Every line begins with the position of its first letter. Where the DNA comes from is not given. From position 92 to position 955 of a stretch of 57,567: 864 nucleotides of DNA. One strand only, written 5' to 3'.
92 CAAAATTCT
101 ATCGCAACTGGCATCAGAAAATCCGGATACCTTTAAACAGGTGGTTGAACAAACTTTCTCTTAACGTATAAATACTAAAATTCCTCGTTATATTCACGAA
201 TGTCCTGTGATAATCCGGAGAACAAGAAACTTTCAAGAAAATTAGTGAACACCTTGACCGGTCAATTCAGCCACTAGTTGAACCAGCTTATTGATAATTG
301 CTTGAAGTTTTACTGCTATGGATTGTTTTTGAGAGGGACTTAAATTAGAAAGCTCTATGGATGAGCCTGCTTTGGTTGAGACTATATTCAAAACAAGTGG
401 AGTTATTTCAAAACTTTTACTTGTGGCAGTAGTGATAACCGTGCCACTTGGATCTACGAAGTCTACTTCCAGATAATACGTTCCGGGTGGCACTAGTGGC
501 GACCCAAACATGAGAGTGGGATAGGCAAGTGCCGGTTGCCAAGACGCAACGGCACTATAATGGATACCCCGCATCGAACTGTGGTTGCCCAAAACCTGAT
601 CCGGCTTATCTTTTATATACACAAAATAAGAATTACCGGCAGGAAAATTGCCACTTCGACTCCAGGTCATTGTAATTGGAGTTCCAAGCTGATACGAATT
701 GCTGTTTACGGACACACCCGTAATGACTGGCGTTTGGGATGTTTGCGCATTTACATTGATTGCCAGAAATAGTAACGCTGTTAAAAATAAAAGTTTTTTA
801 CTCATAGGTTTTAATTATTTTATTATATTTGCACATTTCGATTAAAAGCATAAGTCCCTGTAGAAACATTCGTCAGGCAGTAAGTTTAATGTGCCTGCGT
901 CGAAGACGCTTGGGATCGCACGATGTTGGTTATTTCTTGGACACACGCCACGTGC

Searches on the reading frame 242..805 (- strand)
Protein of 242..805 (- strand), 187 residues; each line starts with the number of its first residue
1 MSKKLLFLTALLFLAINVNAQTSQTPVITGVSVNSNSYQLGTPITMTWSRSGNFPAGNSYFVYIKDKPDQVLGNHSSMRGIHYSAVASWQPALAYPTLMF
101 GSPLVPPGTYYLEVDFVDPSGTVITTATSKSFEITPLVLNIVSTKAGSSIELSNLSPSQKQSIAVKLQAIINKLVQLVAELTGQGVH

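Call 36: find_encoding_contigs(protein=window:242-805:-, flank=10000, max_places=3)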
Protein window:242-805:- (187 aa): 1 contig read that carries it; 1 place shown.
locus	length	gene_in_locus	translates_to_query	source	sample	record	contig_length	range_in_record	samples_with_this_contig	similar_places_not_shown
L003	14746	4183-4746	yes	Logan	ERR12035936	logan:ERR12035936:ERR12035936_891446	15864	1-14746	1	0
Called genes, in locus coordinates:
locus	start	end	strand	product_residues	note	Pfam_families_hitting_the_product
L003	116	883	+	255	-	PF00557:Peptidase_M24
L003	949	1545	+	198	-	PF00334:NDK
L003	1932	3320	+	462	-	PF00753:Lactamase_B, PF23023:Anti-Pycsar_Apyc1, PF16661:Lactamase_B_6, PF12706:Lactamase_B_2 (weak), PF10996:Beta-Casp, PF07521:RMMBL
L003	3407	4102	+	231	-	-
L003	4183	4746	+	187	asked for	-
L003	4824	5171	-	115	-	PF00453:Ribosomal_L20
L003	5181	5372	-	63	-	PF01632:Ribosomal_L35p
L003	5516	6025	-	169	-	PF05198:IF3_N, PF00707:IF3_C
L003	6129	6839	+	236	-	PF02683:DsbD_TM, PF13386:DsbD_2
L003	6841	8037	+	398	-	PF00578:AhpC-TSA, PF08534:Redoxin, PF13905:Thioredoxin_8, PF17991:Thioredoxin_10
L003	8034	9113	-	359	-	PF13091:PLDc_2, PF00614:PLDc (faint), PF13091:PLDc_2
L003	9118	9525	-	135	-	PF08570:DUF1761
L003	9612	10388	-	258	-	-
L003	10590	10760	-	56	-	-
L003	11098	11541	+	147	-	PF01668:SmpB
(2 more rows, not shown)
